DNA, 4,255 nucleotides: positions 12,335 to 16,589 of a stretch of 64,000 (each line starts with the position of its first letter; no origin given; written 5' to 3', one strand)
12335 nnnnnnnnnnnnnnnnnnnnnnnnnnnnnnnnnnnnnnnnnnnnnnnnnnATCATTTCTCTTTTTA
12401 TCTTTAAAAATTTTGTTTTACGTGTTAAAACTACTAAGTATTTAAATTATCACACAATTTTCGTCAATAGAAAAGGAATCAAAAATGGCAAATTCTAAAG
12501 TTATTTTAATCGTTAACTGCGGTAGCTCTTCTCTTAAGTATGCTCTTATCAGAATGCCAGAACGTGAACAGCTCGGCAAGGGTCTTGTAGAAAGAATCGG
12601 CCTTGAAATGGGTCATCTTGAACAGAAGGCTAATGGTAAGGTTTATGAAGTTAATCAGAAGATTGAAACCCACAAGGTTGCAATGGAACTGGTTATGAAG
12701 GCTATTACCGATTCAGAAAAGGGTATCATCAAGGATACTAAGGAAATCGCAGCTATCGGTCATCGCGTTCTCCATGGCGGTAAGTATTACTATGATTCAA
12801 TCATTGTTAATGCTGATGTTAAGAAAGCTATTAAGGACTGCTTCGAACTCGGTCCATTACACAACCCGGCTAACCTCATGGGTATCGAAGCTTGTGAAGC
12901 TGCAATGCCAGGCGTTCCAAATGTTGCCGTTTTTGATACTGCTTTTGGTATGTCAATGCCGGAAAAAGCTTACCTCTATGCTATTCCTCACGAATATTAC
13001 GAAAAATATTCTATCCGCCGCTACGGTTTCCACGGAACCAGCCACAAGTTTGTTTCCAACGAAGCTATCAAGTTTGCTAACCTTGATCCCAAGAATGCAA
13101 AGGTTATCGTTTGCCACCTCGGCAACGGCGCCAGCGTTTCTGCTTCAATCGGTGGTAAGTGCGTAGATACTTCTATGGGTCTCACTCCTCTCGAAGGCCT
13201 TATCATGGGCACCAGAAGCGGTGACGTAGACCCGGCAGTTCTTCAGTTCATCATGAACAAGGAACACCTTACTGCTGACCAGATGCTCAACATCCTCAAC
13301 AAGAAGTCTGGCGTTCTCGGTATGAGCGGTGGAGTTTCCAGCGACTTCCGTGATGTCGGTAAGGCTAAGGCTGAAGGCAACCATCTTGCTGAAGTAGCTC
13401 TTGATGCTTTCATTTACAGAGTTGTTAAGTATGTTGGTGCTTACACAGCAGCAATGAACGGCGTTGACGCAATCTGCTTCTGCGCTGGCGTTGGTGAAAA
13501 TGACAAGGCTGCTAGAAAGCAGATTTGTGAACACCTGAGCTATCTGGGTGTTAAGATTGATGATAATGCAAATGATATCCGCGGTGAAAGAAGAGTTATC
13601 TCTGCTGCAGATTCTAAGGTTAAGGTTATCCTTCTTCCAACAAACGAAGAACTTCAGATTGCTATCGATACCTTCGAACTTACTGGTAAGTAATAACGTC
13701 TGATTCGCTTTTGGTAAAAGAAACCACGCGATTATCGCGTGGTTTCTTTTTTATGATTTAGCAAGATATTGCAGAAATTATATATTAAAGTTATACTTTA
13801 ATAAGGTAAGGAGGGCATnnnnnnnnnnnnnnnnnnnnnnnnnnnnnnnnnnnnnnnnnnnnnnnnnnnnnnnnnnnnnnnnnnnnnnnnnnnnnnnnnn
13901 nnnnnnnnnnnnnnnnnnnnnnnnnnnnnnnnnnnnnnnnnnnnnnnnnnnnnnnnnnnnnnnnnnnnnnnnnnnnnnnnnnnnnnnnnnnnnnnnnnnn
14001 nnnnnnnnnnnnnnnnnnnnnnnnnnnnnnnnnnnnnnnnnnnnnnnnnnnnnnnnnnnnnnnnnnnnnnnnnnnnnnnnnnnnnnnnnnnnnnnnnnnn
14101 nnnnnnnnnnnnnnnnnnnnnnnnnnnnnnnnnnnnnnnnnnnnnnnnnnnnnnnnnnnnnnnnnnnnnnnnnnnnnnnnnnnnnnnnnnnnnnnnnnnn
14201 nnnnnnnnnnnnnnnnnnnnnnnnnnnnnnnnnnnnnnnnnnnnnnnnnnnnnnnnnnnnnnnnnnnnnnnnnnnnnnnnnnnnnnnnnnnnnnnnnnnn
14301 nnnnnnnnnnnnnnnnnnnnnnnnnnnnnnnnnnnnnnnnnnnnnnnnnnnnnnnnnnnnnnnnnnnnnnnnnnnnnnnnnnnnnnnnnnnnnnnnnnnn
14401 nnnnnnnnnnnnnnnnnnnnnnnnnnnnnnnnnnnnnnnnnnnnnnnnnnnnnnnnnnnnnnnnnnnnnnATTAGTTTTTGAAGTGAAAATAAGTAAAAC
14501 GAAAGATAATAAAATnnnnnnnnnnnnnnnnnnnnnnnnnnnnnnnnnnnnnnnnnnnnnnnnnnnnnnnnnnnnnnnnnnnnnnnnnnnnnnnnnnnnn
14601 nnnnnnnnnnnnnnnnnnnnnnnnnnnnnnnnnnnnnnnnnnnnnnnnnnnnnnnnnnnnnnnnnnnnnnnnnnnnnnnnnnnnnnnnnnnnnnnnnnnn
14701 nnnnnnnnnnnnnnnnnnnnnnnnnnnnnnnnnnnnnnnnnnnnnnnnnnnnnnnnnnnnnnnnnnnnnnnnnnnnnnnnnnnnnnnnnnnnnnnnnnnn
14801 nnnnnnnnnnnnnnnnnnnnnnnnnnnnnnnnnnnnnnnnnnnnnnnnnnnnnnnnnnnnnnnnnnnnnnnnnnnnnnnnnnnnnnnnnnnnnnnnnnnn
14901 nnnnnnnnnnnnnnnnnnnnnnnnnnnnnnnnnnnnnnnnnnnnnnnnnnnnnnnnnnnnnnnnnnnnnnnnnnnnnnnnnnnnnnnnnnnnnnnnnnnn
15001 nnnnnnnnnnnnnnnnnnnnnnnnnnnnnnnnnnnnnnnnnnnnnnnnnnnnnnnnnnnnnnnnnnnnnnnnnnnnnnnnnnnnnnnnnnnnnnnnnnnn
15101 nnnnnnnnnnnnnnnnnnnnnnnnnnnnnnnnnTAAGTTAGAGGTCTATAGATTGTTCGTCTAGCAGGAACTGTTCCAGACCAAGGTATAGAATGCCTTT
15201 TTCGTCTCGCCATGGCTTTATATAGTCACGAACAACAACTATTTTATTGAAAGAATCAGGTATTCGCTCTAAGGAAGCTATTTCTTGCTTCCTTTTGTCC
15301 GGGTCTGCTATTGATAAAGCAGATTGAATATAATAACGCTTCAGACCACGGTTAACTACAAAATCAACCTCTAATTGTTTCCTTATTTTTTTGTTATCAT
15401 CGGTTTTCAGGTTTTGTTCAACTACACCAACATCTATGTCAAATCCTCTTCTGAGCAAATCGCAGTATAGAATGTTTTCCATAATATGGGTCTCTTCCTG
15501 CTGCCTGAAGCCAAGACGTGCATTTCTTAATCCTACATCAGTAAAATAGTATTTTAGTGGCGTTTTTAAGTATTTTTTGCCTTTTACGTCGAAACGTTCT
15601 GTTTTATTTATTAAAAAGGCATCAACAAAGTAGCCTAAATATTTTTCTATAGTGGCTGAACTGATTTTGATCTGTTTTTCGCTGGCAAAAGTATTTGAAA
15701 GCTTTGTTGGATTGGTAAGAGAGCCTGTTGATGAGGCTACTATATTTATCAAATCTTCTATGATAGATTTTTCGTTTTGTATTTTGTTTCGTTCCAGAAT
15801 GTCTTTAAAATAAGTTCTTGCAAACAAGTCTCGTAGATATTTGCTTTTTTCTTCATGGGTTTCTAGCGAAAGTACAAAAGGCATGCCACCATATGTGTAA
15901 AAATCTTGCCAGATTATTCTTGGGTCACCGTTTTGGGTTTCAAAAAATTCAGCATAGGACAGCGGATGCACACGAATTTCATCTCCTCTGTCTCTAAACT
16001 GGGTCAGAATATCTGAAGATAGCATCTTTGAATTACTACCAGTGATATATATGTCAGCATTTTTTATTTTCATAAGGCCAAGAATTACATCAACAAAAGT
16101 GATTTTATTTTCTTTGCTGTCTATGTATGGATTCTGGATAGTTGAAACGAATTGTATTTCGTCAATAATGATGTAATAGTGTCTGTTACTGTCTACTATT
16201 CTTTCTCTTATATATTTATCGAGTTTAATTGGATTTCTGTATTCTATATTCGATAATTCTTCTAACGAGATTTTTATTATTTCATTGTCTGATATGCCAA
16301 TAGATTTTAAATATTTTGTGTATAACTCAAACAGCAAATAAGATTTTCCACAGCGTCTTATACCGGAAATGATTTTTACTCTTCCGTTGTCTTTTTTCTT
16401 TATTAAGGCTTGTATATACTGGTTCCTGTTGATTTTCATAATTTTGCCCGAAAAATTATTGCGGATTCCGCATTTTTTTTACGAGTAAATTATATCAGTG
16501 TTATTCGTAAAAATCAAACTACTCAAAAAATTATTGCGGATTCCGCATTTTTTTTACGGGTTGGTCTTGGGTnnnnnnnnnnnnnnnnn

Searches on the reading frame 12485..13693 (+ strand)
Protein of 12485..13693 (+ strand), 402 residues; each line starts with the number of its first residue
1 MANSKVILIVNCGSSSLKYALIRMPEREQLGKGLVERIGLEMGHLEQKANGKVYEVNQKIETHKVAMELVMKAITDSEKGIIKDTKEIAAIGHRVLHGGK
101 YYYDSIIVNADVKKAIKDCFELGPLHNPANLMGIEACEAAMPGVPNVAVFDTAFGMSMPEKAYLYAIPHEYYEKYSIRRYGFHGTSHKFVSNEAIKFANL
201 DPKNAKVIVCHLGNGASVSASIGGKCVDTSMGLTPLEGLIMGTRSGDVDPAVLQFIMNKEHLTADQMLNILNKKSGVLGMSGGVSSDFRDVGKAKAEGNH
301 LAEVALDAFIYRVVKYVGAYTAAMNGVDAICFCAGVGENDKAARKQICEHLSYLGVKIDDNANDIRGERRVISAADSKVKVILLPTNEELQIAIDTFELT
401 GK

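Call 19: search_protein_families(library=pfam, proteins=[window:12485-13693:+], max_evalue=0.00001)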
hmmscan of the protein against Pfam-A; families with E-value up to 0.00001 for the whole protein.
window:12485-13693:+ (402 aa): 1 family
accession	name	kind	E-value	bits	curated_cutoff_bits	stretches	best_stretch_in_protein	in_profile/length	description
PF00871.23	Acetate_kinase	-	1.5e-146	488.5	22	1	6-393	1-391/392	Acetokinase family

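Call 21: find_encoding_contigs(protein=window:12485-13693:+, flank=2000, max_places=4)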
Protein window:12485-13693:+ (402 aa): no gene with exactly this product is on record in the collection.

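Call 24: find_related_loci(query=window:12485-13690:+, collection=genome_contigs, flank=1000)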
Query window:12485-13690:+ (402 aa) in genome_contigs; peptide patterns used: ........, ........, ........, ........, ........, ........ (x = any residue, [..] = any of these).
529 stretches matched a pattern; 502 encode a relative of the query (tblastn E <= 1e-3); the best 80 are kept; 80 distinct loci.
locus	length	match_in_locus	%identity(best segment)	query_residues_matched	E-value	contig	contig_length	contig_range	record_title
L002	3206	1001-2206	92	1-402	0e+0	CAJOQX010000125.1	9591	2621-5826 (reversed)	Candidatus Riflebacteria bacterium isolate Rumen_Coassembly_mag_344 genome assembly, contig: k87_5666918, whole genome s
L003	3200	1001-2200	93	1-400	0e+0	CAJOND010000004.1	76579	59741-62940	Candidatus Riflebacteria bacterium isolate Reindeer_2_mag_167 genome assembly, contig: scaffold_65, whole genome shotgun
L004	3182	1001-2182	76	7-399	0e+0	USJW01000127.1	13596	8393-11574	uncultured Clostridium sp. isolate UMGS1784 genome assembly, contig: NODE_1276_length_13596_cov_8.694800, whole genome s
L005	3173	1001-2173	77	7-396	0e+0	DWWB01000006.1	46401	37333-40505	MAG TPA_asm: Candidatus Enterocloster excrementigallinarum isolate CHK198-12963 CHK198__C8644_L46401_SAMEA5754842, whole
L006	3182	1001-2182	76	7-399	0e+0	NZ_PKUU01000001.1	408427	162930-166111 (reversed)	Clostridium sp. chh4-2 Scaffold1, whole genome shotgun sequence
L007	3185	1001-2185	76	7-400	0e+0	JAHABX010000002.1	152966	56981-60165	MAG: Clostridiales bacterium isolate L3_060_000G1_dasL3_060_000G1_maxbin2.maxbin.127sta_sub L3_060_000G1_scaffold_116, w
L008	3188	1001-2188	76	5-399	0e+0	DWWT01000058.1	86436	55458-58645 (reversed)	MAG TPA_asm: Candidatus Enterocloster excrementipullorum isolate CHK180-15479 CHK180__C129754_L86436_SAMEA5754824, whole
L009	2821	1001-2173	77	7-396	0e+0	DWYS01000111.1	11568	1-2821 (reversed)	MAG TPA_asm: Candidatus Enterocloster faecavium isolate CHK188-4685 CHK188__C147988_L11568_SAMEA5754832, whole genome sh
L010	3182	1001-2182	75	7-399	0e+0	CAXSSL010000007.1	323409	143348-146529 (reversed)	Clostridiales bacterium VE202-15 isolate CC00199 genome assembly, contig: CC00199_7_NODE_7_length_323409_cov_180.605047,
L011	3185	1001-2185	75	7-400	0e+0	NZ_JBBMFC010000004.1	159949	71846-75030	Hominiventricola aquisgranensis strain CLA-AA-H78B CLAAAH78B_contig_4_length_159949, whole genome shotgun sequence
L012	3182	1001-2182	75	7-399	0e+0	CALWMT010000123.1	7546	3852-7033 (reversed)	MAG: uncultured Enterocloster sp. isolate BRZ_LM__bin53 genome assembly, contig: BRZ_LM__NODE_13604_length_7546_cov_4.72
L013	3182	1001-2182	75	7-399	0e+0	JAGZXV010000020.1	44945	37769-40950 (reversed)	MAG: Clostridiaceae bacterium isolate L2_013_000G1_dasL2_013_000G1_metabat.metabat.107 L2_013_000G1_scaffold_787, whole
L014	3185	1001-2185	75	7-400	0e+0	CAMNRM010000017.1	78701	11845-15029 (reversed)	MAG: uncultured Clostridium sp. isolate SRR19792994_bin.56_metawrap_v1.3_MAG genome assembly, contig: ERZ12290372_592, w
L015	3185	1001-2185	75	7-400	0e+0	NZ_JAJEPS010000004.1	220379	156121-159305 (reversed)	Hominiventricola filiformis strain CLA-AA-H276 NODE_4_length_220379_cov_16.605782, whole genome shotgun sequence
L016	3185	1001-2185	75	7-400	0e+0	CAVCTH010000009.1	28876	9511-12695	Clostridiales bacterium isolate H07660-L1_cleanbin_000031 genome assembly, contig: Spades_H07660-L1_contig_452, whole ge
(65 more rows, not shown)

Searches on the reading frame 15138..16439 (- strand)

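Call 19: search_protein_families(library=pfam, proteins=[window:15138-16439:-], max_evalue=0.00001)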
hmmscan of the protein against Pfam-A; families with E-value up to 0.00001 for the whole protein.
window:15138-16439:- (433 aa): 2 families
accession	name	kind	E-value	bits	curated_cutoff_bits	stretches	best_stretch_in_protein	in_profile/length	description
PF13173.12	AAA_14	-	1.9e-26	93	27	1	19-165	2-128/129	AAA domain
PF13635.12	DUF4143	-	5.9e-16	59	28.1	1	212-372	2-156/160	Domain of unknown function (DUF4143)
